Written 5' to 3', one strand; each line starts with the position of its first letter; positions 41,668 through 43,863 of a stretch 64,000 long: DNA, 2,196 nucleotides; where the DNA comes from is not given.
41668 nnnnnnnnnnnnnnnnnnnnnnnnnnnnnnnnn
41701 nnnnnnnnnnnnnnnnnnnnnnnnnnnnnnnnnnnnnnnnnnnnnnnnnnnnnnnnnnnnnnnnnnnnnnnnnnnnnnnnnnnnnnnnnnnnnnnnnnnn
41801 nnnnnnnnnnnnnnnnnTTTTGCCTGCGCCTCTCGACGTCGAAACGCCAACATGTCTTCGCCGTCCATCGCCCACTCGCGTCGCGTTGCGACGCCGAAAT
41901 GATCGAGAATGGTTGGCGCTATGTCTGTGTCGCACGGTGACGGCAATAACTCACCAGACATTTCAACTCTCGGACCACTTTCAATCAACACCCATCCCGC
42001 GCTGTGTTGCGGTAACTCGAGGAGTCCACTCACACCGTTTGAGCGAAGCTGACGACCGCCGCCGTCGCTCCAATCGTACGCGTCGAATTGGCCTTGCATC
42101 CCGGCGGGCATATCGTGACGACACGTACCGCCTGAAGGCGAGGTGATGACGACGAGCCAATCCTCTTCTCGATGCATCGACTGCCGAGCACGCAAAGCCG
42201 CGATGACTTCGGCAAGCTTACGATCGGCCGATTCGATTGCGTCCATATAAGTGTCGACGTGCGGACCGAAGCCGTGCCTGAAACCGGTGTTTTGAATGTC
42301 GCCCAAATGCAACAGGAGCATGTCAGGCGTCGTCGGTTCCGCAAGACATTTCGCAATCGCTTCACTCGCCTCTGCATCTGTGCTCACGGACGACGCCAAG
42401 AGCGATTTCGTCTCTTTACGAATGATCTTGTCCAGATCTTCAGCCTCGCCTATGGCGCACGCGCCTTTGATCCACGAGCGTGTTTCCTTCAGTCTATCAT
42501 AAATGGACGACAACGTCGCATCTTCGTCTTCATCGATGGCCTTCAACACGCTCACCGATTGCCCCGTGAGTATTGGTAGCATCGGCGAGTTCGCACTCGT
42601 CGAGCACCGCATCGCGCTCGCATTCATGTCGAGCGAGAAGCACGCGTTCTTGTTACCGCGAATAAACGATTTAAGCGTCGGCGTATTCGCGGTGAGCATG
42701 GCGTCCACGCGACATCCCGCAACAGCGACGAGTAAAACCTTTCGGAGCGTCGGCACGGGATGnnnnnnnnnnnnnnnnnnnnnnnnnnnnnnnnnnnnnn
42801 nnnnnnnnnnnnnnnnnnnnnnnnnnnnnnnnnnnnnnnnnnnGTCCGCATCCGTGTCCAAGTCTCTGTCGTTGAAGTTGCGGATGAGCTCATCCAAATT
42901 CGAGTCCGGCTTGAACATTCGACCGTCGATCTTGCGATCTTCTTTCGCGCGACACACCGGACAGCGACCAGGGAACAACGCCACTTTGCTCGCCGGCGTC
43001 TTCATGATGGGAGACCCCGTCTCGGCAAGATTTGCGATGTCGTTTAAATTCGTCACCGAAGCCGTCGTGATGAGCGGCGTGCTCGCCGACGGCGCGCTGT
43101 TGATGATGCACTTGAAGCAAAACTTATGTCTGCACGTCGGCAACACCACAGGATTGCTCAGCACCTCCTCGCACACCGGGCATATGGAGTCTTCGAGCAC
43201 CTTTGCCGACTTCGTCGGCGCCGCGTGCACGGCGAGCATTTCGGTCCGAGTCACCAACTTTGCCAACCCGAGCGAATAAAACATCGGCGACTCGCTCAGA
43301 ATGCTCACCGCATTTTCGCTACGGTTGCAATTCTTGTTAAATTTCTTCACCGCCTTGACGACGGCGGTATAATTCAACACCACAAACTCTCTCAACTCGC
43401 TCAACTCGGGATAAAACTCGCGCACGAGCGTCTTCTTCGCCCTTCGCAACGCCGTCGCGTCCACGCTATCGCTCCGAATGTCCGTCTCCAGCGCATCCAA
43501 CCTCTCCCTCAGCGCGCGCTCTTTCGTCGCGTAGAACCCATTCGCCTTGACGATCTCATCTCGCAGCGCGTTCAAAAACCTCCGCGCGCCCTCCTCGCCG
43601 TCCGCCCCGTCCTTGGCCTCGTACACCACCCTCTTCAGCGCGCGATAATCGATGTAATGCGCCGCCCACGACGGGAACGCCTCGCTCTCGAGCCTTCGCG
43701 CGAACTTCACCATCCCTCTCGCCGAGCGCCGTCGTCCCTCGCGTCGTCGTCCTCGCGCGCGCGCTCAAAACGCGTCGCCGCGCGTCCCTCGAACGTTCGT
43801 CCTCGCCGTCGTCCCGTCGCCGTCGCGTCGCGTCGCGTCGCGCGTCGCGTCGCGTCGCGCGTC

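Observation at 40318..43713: Unusual SPX - RING - NPP phosphodiesterase - GDPD super-fusion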

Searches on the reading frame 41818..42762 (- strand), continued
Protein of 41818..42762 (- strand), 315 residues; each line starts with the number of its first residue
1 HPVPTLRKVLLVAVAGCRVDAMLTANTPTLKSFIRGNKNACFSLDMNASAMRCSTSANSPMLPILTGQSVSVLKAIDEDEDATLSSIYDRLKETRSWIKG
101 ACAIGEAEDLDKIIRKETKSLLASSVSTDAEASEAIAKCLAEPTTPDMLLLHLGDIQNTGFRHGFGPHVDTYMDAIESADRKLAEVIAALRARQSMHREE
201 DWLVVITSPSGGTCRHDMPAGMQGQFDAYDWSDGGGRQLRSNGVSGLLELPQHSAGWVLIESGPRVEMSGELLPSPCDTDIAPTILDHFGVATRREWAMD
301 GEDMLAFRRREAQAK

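Call 50: list_cluster_members(proteins=[P0181, P0127, P0118, P0002, P0003, P0004, P0006, P0010, P0020, P0027])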
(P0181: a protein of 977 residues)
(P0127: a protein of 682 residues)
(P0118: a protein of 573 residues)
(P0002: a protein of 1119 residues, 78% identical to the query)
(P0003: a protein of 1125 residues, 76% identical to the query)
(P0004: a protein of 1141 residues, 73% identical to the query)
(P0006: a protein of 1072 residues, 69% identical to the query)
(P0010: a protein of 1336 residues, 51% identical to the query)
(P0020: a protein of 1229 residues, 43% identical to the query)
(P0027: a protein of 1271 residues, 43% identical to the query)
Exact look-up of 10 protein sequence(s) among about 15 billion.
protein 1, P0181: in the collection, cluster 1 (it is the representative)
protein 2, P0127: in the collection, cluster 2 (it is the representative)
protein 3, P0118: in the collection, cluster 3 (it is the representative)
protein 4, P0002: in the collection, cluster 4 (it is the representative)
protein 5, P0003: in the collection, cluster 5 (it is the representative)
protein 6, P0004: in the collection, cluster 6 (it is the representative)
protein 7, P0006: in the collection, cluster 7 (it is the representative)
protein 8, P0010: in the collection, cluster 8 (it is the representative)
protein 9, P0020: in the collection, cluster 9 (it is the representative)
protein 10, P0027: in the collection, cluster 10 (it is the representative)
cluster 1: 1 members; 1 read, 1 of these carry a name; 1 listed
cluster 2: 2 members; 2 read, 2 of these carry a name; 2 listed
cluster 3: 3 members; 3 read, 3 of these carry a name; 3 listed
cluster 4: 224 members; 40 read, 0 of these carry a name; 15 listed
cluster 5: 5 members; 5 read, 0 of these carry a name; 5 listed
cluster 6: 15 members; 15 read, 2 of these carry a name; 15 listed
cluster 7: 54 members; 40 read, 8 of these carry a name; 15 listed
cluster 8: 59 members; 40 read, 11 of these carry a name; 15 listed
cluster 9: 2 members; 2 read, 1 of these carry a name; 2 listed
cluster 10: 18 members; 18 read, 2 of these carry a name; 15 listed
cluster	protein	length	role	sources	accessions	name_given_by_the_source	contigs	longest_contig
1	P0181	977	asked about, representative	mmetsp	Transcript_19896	Transcript_19896/g.67798 ORF Transcript_19896/g.67798 Transcript_19896/m.67798 ...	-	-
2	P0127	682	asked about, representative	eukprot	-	gene12817-15147_t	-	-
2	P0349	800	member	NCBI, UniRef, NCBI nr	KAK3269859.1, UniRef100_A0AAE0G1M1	hypothetical protein CYMTET_21718 [Cymbomonas tetramitiformis] | SPX domain-containing protein n=1 Tax=Cymbomonas tetramitiformis TaxID=36881 ...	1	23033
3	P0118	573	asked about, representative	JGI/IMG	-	hypothetical protein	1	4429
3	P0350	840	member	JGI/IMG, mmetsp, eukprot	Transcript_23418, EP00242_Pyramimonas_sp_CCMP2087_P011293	Transcript_23418/g.39142 ORF Transcript_23418/g.39142 Transcript_23418/m.39142 ... | CAMPEP_0198214518 /NCGR_PEP_ID=MMETSP1445-20131203/42132_1 /TAXON_ID=36898 ...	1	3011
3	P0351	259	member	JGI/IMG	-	hypothetical protein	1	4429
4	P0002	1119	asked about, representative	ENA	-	-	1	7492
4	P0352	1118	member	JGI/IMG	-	-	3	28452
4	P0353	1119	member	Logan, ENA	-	-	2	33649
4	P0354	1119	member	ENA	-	-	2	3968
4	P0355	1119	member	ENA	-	-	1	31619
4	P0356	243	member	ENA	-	-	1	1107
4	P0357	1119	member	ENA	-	-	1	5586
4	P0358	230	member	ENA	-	-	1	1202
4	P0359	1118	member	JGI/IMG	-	-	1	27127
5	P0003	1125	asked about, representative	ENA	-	-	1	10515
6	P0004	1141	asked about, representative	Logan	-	-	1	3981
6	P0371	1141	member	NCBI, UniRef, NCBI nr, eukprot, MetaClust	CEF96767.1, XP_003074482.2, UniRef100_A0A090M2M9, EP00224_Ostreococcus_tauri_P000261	Glycerophosphoryl diester phosphodiesterase [Ostreococcus tauri] | glycerophosphodiester phosphodiesterase n=1 Tax=Ostreococcus tauri TaxID=70448 ... | XP_003074482.2 Glycerophosphoryl diester phosphodiesterase [Ostreococcus tauri]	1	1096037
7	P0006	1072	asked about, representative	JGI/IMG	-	-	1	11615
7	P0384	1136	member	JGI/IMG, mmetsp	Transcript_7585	Transcript_7585/g.27742 ORF Transcript_7585/g.27742 Transcript_7585/m.27742 type:complete ...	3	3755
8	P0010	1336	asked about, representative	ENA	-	-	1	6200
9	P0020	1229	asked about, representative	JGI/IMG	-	glycerophosphodiester phosphodiesterase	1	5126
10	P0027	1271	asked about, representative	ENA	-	-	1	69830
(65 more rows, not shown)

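Call 52: search_protein_families(library=pfam, proteins=[P0349, P0350, P0371, P0384], max_evalue=0.01)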
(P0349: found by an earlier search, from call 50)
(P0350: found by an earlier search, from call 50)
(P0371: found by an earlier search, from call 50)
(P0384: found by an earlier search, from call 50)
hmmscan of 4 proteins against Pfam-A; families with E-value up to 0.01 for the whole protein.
P0349 (800 aa): 7 families
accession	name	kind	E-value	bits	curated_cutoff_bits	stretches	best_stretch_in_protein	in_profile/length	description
PF03105.24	SPX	-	4.3e-11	43.9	27.8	2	1-37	1-37/340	SPX domain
PF00097.31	zf-C3HC4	-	1e-06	28.9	21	1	292-321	1-31/40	Zinc finger, C3HC4 type (RING finger)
PF13923.12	zf-C3HC4_2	-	5.8e-06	26.4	27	1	292-319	2-30/40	Zinc finger, C3HC4 type (RING finger)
PF13445.12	zf-RING_UBOX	-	2.2e-05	24.8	25.2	1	292-316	1-25/39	RING-type zinc-finger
PF24921.1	RING_XB3-XBAT31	-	2.7e-05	24.6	50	1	292-357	2-54/57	E3 ubiquitin-protein ligase XB3/XBAT31 RING finger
PF15227.12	zf-C3HC4_4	-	2.8e-05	24.6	30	1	292-319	1-28/42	zinc finger of C3HC4-type, RING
PF13639.12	zf-RING_2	-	0.007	17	27.3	1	291-322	2-36/44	Ring finger domain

P0350 (840 aa): 9 families
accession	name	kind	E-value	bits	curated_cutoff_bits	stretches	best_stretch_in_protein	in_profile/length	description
PF03105.24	SPX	-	5.8e-10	40.2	27.8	2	1-35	1-35/340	SPX domain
PF15227.12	zf-C3HC4_4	-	2.7e-06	27.8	30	1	266-293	1-28/42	zinc finger of C3HC4-type, RING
PF13445.12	zf-RING_UBOX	-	7.2e-06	26.3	25.2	1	266-290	1-25/39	RING-type zinc-finger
PF00097.31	zf-C3HC4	-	1.5e-05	25.2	21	1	266-294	1-30/40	Zinc finger, C3HC4 type (RING finger)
PF13923.12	zf-C3HC4_2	-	3.2e-05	24.1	27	1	265-291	1-28/40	Zinc finger, C3HC4 type (RING finger)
PF24921.1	RING_XB3-XBAT31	-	0.00038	20.9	50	1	265-329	1-54/57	E3 ubiquitin-protein ligase XB3/XBAT31 RING finger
PF13639.12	zf-RING_2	-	0.0011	19.6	27.3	1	265-292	2-32/44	Ring finger domain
PF13920.12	zf-C3HC4_3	-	0.0014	18.8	27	1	263-293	2-33/49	Zinc finger, C3HC4 type (RING finger)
PF14634.12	zf-RING_5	-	0.0045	17.4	27.9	0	266-328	2-43/43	zinc-RING finger domain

P0371 (1141 aa): 8 families
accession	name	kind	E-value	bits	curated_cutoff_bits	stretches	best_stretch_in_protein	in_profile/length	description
PF03009.23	GDPD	-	4.4e-33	115.8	23.6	1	684-985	1-242/244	Glycerophosphoryl diester phosphodiesterase family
PF03105.24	SPX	-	1.7e-13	51.8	27.8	2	85-129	288-331/340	SPX domain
PF13923.12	zf-C3HC4_2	-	2.2e-07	31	27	1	175-203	2-30/40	Zinc finger, C3HC4 type (RING finger)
PF00097.31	zf-C3HC4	-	2.7e-06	27.6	21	1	175-203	1-29/40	Zinc finger, C3HC4 type (RING finger)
PF15227.12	zf-C3HC4_4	-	2.1e-05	25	30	1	175-203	1-28/42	zinc finger of C3HC4-type, RING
PF13445.12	zf-RING_UBOX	-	8.3e-05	22.9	25.2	1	175-200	1-25/39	RING-type zinc-finger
PF14835.12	zf-RING_6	-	0.00013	22.2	35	1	175-212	10-46/65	zf-RING of BARD1-type protein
PF13639.12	zf-RING_2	-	0.0094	16.7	27.3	1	175-202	3-32/44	Ring finger domain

P0384 (1136 aa): 7 families
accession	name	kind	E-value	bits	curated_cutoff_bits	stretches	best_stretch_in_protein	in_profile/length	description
PF03009.23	GDPD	-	5.7e-32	112.2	23.6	1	671-976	1-242/244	Glycerophosphoryl diester phosphodiesterase family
PF03105.24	SPX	-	5.5e-17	63.2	27.8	2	85-129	284-331/340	SPX domain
PF13923.12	zf-C3HC4_2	-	1.6e-07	31.4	27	1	175-203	2-30/40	Zinc finger, C3HC4 type (RING finger)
PF00097.31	zf-C3HC4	-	5.6e-06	26.6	21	1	175-203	1-29/40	Zinc finger, C3HC4 type (RING finger)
PF15227.12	zf-C3HC4_4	-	1.7e-05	25.3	30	1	175-202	1-27/42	zinc finger of C3HC4-type, RING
PF13445.12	zf-RING_UBOX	-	3.2e-05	24.3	25.2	1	175-200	1-25/39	RING-type zinc-finger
PF14835.12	zf-RING_6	-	0.00042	20.6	35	1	175-206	10-41/65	zf-RING of BARD1-type protein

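Call 56: search_protein_families(library=ncbifam, proteins=[P0102, P0087, P0090, P0110, P0143], max_evalue=0.001)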
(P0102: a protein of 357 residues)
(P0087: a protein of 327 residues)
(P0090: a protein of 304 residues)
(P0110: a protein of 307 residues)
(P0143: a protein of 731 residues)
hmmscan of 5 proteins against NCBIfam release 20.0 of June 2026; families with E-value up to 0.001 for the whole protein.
P0102 (357 aa): 0 families

P0087 (327 aa): 1 family
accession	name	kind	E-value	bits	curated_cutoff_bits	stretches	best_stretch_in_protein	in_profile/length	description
NF003766.0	PRK05362.1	equivalog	0.00066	18.5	256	1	127-205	262-335/396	phosphopentomutase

P0090 (304 aa): 0 families

P0110 (307 aa): 5 families
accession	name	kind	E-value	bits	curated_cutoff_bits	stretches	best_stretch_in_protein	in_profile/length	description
NF010322.0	PRK13759.1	equivalog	9.7e-07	27.6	481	1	184-306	269-377/486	arylsulfatase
NF003766.0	PRK05362.1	equivalog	8.3e-06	24.8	256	1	139-224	260-335/396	phosphopentomutase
NF045661.1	HdlasePehA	equivalog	1.3e-05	24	900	0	185-224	284-321/506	phosphoric/sulfuric ester hydrolase PehA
NF051873.1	AlkPhosPhoY32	equivalog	3.3e-05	22.6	1000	0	153-228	274-343/539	alkaline phosphatase PhoY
TIGR00306.2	apgM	subfamily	0.00061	18.9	320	1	140-222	274-347/403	2,3-bisphosphoglycerate-independent phosphoglycerate mutase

P0143 (731 aa): 4 families
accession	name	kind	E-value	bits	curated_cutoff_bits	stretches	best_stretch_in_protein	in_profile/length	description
NF045661.1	HdlasePehA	equivalog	2.1e-06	26.7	900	0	30-98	2-74/506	phosphoric/sulfuric ester hydrolase PehA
NF010322.0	PRK13759.1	equivalog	6.9e-05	21.5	481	0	196-241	270-312/486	arylsulfatase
NF003766.0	PRK05362.1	equivalog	0.00031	19.6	256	1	156-285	265-383/396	phosphopentomutase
TIGR03417.1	chol_sulfatase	equivalog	0.00053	19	433.45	0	112-237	178-294/500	choline-sulfatase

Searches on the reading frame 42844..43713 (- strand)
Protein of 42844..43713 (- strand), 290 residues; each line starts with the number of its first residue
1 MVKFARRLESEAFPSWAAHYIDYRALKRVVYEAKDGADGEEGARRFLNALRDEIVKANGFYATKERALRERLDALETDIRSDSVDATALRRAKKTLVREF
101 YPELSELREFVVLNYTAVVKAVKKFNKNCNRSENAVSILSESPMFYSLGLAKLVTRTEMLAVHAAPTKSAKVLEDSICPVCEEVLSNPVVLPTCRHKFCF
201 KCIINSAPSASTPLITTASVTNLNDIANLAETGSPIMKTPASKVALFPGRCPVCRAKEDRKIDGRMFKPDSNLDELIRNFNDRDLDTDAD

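Call 54: find_homologous_proteins(query=window:42844-43713:-, max_evalue=0.00001)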
Query window:42844-43713:- (290 aa): 7 proteins with E <= 0.00001 among 2746 candidates.
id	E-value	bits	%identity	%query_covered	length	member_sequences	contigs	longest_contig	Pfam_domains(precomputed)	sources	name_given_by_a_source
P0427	2.1e-178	609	96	100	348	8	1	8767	PF00097.32,PF03105.25,PF13923.13,PF13445.13,PF15227.13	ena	-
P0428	6.3e-117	408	71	100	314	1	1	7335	PF03105.25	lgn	-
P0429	2.9e-82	294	72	73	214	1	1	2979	PF03105.25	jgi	-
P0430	6.6e-45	172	44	78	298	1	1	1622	PF00097.32,PF13923.13,PF13445.13,PF15227.13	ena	-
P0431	4.1e-44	169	58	51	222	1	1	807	PF00097.32,PF03105.25,PF13923.13,PF13920.13,PF13445.13,PF15227.13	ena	-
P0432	4.7e-43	166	46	76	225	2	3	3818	PF00097.32,PF13923.13,PF13920.13,PF13445.13,PF15227.13,PF24921.2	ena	-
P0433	5.1e-42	162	48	72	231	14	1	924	PF00097.32,PF13923.13,PF13920.13,PF13445.13,PF15227.13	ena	-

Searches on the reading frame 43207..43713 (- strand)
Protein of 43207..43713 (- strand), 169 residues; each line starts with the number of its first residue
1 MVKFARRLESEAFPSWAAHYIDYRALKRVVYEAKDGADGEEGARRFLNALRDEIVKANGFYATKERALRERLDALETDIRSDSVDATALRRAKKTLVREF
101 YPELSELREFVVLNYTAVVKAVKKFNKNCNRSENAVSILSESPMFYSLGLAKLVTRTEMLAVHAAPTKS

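Call 46: search_solved_structures(query=window:43207-43713:-, max_evalue=0.001, show_alignments=4)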
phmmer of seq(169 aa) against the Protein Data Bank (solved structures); distinct sequences matched with E-value up to 0.001: 31.
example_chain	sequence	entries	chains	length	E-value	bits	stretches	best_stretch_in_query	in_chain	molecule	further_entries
8tyu_B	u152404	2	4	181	1.4e-10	44.6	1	2-161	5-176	Solute carrier family 53 member 1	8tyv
7ytj_E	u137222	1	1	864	1.5e-09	41.3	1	4-128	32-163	Vacuolar transporter chaperone 3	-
8i6v_D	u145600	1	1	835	1.7e-09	41.1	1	4-128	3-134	Vacuolar transporter chaperone 3 complex subunit 3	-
5ijh_A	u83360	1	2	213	1.6e-08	38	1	2-90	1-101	Xenotropic and polytropic retrovirus receptor 1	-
7e40_B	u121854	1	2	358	1.7e-07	34.6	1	45-161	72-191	SPX domain-containing protein 1,Endolysin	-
8yet_A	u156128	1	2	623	1.6e-06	31.4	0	2-89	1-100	Solute carrier family 53 member 1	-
9jxj_B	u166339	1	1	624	1.7e-06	31.4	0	2-89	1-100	Solute carrier family 53 member 1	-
9jxe_A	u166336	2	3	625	1.7e-06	31.4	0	2-89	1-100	Solute carrier family 53 member 1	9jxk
9iws_A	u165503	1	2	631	2e-06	31.2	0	2-89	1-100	Solute carrier family 53 member 1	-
9jxl_B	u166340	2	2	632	2e-06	31.2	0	2-89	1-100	Solute carrier family 53 member 1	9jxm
7d3y_A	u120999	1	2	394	2.1e-06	31.1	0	45-167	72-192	SPX domain-containing protein 2,Isoform 1 of Core histone macro-H2A.1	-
9jxq_A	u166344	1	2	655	2.4e-06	30.9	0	2-89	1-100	Solute carrier family 53 member 1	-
8x5f_A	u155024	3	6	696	2.8e-06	30.7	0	2-89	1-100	Solute carrier family 53 member 1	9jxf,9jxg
9dvj_A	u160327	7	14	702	2.9e-06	30.6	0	2-89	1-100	Solute carrier family 53 member 1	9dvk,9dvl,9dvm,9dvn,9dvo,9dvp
9itg_A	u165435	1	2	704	2.9e-06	30.6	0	2-89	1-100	Solute carrier family 53 member 1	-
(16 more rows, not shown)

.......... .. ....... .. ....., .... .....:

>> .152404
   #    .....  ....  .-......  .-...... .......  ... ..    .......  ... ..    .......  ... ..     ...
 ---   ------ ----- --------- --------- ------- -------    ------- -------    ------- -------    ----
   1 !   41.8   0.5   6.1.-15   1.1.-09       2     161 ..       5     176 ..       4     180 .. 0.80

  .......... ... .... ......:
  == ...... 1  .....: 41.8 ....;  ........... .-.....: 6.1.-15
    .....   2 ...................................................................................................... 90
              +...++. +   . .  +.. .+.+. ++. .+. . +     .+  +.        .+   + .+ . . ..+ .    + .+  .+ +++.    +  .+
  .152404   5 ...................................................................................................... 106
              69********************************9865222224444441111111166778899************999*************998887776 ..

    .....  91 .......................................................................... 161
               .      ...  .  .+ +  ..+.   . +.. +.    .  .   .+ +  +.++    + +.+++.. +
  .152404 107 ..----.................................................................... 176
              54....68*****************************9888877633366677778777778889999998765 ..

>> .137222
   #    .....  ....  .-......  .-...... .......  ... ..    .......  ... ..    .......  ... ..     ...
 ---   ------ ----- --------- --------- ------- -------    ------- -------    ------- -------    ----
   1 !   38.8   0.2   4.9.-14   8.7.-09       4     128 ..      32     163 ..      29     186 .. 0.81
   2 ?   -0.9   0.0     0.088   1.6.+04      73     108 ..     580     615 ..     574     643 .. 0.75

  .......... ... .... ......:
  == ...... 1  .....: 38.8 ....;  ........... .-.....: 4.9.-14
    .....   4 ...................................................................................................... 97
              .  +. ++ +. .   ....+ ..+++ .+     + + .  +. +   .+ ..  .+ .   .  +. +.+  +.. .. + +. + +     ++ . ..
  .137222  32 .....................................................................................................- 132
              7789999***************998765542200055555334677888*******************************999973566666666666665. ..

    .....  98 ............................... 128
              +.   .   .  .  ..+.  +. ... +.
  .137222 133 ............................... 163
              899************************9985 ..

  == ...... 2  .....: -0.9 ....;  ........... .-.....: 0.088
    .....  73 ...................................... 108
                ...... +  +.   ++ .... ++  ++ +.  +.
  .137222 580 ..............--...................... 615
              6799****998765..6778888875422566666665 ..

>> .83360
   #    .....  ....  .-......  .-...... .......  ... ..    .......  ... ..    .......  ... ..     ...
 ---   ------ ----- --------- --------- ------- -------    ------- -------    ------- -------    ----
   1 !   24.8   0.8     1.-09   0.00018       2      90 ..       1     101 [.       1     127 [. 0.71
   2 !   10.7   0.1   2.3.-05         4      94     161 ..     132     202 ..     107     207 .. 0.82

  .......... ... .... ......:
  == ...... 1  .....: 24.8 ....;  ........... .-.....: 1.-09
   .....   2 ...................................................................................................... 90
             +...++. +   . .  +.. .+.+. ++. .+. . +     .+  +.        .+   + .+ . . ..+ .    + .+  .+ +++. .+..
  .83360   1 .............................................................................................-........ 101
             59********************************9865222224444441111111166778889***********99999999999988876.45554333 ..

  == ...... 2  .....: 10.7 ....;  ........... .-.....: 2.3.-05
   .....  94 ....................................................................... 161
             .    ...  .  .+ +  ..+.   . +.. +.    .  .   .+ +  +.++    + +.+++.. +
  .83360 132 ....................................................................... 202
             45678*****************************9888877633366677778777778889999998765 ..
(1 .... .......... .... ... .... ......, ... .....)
